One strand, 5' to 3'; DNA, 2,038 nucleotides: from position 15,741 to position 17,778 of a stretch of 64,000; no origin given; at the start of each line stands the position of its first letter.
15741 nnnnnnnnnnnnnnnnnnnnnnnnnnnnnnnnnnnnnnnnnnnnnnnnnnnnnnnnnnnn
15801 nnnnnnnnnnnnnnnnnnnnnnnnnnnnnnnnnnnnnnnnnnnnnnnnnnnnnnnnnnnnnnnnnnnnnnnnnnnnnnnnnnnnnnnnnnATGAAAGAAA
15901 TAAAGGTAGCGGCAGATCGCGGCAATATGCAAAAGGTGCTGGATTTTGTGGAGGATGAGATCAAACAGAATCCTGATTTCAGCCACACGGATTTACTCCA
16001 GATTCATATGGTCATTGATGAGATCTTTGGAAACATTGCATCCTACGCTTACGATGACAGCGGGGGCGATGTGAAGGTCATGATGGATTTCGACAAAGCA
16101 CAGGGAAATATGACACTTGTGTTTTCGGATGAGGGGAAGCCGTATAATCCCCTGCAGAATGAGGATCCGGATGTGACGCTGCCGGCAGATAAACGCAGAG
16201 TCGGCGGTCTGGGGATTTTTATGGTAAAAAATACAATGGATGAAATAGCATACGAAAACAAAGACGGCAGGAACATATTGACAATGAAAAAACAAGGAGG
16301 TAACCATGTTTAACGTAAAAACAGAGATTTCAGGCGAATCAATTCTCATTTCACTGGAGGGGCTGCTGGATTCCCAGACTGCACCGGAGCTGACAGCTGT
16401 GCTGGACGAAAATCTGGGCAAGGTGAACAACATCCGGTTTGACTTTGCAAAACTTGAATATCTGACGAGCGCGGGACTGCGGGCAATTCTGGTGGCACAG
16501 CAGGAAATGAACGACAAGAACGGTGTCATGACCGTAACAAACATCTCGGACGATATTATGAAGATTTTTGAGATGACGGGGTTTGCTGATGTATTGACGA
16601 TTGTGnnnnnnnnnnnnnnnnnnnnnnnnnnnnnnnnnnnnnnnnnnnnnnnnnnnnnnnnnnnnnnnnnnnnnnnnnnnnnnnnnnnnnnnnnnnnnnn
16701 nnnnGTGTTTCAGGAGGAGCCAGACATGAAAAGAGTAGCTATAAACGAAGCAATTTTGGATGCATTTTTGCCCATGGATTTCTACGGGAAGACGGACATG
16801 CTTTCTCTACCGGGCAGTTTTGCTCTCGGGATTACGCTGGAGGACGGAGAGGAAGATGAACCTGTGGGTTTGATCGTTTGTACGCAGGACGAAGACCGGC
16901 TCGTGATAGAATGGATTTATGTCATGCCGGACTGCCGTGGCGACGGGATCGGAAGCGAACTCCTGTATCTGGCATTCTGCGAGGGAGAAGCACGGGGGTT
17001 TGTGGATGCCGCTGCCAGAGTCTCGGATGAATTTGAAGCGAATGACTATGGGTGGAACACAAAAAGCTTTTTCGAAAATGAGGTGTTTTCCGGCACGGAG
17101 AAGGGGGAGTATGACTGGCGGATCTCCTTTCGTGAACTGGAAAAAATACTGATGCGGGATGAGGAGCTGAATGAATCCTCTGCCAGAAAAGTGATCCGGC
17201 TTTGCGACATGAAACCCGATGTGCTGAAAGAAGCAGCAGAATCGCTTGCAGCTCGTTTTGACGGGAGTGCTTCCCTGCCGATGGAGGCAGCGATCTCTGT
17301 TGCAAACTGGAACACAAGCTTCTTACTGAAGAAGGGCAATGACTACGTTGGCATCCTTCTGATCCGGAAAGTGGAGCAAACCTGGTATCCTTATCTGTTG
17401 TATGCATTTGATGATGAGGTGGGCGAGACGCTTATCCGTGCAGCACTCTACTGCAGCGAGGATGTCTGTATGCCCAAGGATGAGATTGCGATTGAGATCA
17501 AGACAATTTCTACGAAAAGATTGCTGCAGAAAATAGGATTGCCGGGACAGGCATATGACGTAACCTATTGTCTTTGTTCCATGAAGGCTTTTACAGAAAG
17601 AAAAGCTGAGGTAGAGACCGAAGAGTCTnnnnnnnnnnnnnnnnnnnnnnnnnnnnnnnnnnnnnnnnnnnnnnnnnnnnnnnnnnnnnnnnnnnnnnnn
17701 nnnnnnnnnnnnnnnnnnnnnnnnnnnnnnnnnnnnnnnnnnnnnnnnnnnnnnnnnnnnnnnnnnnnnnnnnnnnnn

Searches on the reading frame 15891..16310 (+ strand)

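Call 6: search_protein_families(library=pfam, proteins=[window:15891-16310:+], max_evalue=0.1)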
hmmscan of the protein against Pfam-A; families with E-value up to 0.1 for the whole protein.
window:15891-16310:+ (140 aa): 2 families
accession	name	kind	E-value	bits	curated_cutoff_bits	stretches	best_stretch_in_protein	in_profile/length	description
PF13581.12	HATPase_c_2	-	3.8e-20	72.6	27.4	1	7-134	2-127/127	Histidine kinase-like ATPase domain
PF02518.31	HATPase_c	-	0.0041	18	26.4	1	34-123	2-95/111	Histidine kinase-, DNA gyrase B-, and HSP90-like ATPase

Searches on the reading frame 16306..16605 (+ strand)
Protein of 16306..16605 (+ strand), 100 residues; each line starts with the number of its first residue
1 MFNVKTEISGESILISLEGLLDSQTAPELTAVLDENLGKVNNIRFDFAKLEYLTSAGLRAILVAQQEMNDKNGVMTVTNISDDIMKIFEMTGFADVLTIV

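Call 9: search_protein_families(library=ncbifam, proteins=[window:16306-16605:+], max_evalue=0.1)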
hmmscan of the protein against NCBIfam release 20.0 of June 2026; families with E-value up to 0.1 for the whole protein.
window:16306-16605:+ (100 aa): 4 families
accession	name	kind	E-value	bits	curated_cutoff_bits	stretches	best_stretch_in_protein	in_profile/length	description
TIGR00377.1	ant_ant_sig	superfamily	2.5e-17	62.7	53.45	1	2-99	3-102/108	anti-sigma factor antagonist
TIGR02886.1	spore_II_AA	equivalog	9.4e-14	51.3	114.75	1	6-98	3-97/106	anti-sigma F factor antagonist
NF033618.0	mlaB_1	equivalog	0.0015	18.9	90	1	14-90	11-85/94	lipid asymmetry maintenance protein MlaB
NF047705.1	slr1659_superfam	superfamily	0.043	14.1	100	1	14-77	18-85/111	slr1659 superfamily regulator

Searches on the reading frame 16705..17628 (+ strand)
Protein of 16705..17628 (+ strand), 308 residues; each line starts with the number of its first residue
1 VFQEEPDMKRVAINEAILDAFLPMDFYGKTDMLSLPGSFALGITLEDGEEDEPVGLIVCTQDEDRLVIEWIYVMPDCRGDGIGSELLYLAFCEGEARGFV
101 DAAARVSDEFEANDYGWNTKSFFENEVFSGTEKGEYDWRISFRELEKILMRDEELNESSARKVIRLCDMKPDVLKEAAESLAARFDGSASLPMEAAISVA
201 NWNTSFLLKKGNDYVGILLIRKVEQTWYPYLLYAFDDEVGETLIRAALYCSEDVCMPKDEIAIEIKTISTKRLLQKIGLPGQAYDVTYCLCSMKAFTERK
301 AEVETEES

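Call 6: search_protein_families(library=pfam, proteins=[window:16705-17628:+], max_evalue=0.1)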
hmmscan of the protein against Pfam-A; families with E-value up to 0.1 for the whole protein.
window:16705-17628:+ (308 aa): 4 families
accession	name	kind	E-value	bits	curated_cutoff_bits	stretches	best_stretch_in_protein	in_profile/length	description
PF00583.31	Acetyltransf_1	-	4.8e-09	36.9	20.7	1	48-100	39-96/116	Acetyltransferase (GNAT) family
PF13508.13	Acetyltransf_7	-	7.5e-07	29.9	27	1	49-98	10-61/84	Acetyltransferase (GNAT) domain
PF13673.13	Acetyltransf_10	-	0.0046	17.4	23.6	1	49-88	38-74/128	Acetyltransferase (GNAT) domain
PF14542.12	Acetyltransf_CG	-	0.018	15.6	30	1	48-94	7-53/80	GCN5-related N-acetyl-transferase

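Call 32: search_protein_families(library=padloc, proteins=[window:16705-17628:+], max_evalue=0.01)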
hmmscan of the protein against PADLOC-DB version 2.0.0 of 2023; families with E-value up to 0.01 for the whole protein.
window:16705-17628:+ (308 aa): 0 families

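Call 33: search_protein_families(library=phrogs, proteins=[window:16705-17628:+], max_evalue=0.01)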
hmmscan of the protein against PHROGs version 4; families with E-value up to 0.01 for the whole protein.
window:16705-17628:+ (308 aa): 2 families
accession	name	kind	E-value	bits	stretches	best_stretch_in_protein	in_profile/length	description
phrog_3810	-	other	9.7e-08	33.1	1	49-108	68-128/155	acetyltransferase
phrog_1249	-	other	0.00019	22.2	1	49-87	66-111/180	acetyltransferase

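Call 41: search_solved_structures(query=window:16705-17628:+, max_evalue=1, show_alignments=1)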
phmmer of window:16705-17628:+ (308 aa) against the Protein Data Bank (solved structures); distinct sequences matched with E-value up to 1: 2.
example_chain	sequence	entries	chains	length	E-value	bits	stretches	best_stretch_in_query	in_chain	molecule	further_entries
2bei_A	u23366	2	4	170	0.4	13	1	65-87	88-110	Diamine acetyltransferase 2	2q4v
4mbu_A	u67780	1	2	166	0.87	11.9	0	70-113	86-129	Similar to N-acetyltransferase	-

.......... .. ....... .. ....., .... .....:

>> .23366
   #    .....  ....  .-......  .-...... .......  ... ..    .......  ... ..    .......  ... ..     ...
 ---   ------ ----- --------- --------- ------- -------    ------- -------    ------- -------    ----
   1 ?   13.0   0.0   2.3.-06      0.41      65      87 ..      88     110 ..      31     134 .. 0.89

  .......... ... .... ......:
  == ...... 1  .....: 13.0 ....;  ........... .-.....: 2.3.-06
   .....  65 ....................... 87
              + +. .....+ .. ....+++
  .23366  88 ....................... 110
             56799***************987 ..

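Call 46: search_protein_families(library=pfam, alignment_id=A2, max_evalue=0.01)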
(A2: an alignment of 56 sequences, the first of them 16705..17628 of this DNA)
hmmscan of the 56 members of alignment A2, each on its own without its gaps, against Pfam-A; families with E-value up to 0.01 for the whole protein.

A. member 1, window:16705-17628:+ (308 aa): 3 families
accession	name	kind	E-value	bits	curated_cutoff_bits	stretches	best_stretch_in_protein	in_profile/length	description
PF00583.31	Acetyltransf_1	-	4.8e-09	36.9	20.7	1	48-100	39-96/116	Acetyltransferase (GNAT) family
PF13508.13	Acetyltransf_7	-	7.5e-07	29.9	27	1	49-98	10-61/84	Acetyltransferase (GNAT) domain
PF13673.13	Acetyltransf_10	-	0.0046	17.4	23.6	1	49-88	38-74/128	Acetyltransferase (GNAT) domain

B. families by the number of members that match (of 56 scanned): 11 families
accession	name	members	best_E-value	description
PF00583.31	Acetyltransf_1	34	1.6e-13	Acetyltransferase (GNAT) family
PF13508.13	Acetyltransf_7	29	6.2e-12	Acetyltransferase (GNAT) domain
PF13673.13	Acetyltransf_10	29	2.7e-09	Acetyltransferase (GNAT) domain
PF14542.12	Acetyltransf_CG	16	3.7e-07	GCN5-related N-acetyl-transferase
PF08445.16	FR47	5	0.00037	FR47-like protein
PF13880.12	Acetyltransf_13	4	8.6e-05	ESCO1/2 acetyl-transferase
PF13302.13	Acetyltransf_3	2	0.00096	Acetyltransferase (GNAT) domain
PF12568.14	PanZ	1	0.0031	Acetyltransferase (GNAT) domain, PanZ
PF13480.13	Acetyltransf_6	1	0.0036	Acetyltransferase (GNAT) domain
PF02739.22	5_3_exonuc_N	1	0.0065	5'-3' exonuclease, N-terminal resolvase-like domain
PF13527.13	Acetyltransf_9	1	0.0096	Acetyltransferase (GNAT) domain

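Call 62: find_homologous_proteins(query=window:16705-17628:+)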
Query window:16705-17628:+ (308 aa): 7 proteins with E <= 0.001 among 2108 candidates.
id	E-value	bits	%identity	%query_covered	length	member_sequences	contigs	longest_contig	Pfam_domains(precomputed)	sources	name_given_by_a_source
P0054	3.3e-187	639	100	93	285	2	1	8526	PF13508.14,PF00583.32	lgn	-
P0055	6.5e-159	546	81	97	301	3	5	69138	PF13508.14,PF00583.32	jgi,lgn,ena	-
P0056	3.9e-152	524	78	97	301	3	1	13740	PF13508.14,PF00583.32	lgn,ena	-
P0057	6.9e-151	520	77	97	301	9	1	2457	PF13508.14,PF00583.32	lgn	-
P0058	1.2e-135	470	69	96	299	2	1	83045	PF13508.14,PF00583.32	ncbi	-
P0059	5.2e-58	215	37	96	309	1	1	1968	PF13508.14,PF00583.32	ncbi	-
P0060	1.1e-50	191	37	94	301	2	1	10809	PF00583.32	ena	-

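Call 79: predict_structure(alignment_id=A4)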
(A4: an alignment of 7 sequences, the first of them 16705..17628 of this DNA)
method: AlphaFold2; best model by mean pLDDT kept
length: 308 residues; sequences in the alignment: 7
mean_pLDDT: 83.9   pTM: 0.75
mean pLDDT of the five models: 83.9, 83.0, 82.7, 79.6, 76.9
residues with pLDDT >= 90: 91; 70-90: 191; 50-70: 21; < 50: 5
segments of 3 or more residues with pLDDT < 50: 1-3
pLDDT, mean of each block of 10 residues (from residue 1): 64 85 82 81 84 92 88 86 90 92 83 65 74 81 85 92 95 91 68 81 93 92 83 90 92 85 80 81 84 88 69
secondary structure, 60 per line:
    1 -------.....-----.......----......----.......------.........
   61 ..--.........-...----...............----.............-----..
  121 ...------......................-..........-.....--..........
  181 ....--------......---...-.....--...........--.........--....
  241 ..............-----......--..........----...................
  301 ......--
elements in order: E8-12 H18-24 H29-34 E39-45 E52-62 E65-73 H82-96 E101-107 H108-113 H119-123 E130-141 H142-151 H153-162 H171-184 H193-198 E206-210 E213-223 E226-234 H237-254 E260-265 H268-277 E282-292 H293-306

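Call 81: fold_search(model_id=the predicted structure, library=pdb)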
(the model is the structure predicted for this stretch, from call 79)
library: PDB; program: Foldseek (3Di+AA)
matches with E <= 10: 1388; with E <= 0.001: 530
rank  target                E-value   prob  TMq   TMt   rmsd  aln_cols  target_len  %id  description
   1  6wqb                  3.0e-11  1.00  0.46  0.48  10.6       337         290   10  Crystal structure of VipF from Legionella hackeliae in complex with acetyl-CoA (released 2021-11-10)
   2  4my3_D                3.2e-11  1.00  0.47  0.40   7.1       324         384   15  Crystal Structure of GCN5-related N-acetyltransferase from Kribbella flavida (released 2013-10-09)
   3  6wqc                  5.4e-11  1.00  0.44  0.46  10.6       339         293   11  Crystal structure of VipF from Legionella hackeliae in complex with CoA (released 2021-11-10)
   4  7wx7                  7.8e-11  1.00  0.44  0.47  10.7       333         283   12  complex of a legionella acetyltransferase VipF and COA/ACO (released 2023-02-22)
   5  2i00_C                7.8e-11  1.00  0.39  0.33   8.7       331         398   11  Crystal structure of acetyltransferase (GNAT family) from Enterococcus faecalis (released 2006-09-19)
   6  4my3_A                1.1e-10  1.00  0.46  0.39   7.2       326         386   16  Crystal Structure of GCN5-related N-acetyltransferase from Kribbella flavida (released 2013-10-09)
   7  2wpw_B                1.4e-10  1.00  0.56  0.54   6.9       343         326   11  Tandem GNAT protein from the clavulanic acid biosynthesis pathway (without AcCoA) (released 2009-12-29)
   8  4my0_F                1.6e-10  1.00  0.46  0.39   7.1       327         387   16  Crystal Structure of GCN5-related N-acetyltransferase from Kribbella flavida (released 2013-11-06)
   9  5kf1_A                2.1e-10  1.00  0.59  0.58   5.1       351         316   13  X-ray structure of a glucosamine N-Acetyltransferase from Clostridium acetobutylicum, apo form, pH 5 (released 2016-07-06)
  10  2i00_A                2.1e-10  1.00  0.39  0.33   8.3       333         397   11  Crystal structure of acetyltransferase (GNAT family) from Enterococcus faecalis (released 2006-09-19)
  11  2wpx_A                2.3e-10  1.00  0.55  0.53   7.2       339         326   12  Tandem GNAT protein from the clavulanic acid biosynthesis pathway (with AcCoA) (released 2009-12-29)
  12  7wx5                  2.6e-10  1.00  0.40  0.42  11.0       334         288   12  a Legionella acetyltransferase effector VipF (released 2023-02-22)
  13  7q3a_A                3.3e-10  1.00  0.56  0.52   5.9       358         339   13  Crystal structure of MAB_4324 a tandem repeat GNAT from Mycobacterium abscessus (released 2022-05-04)
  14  4my3_B                3.5e-10  1.00  0.46  0.38   7.4       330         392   16  Crystal Structure of GCN5-related N-acetyltransferase from Kribbella flavida (released 2013-10-09)
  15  2i00_B                3.7e-10  1.00  0.39  0.33   8.1       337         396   11  Crystal structure of acetyltransferase (GNAT family) from Enterococcus faecalis (released 2006-09-19)
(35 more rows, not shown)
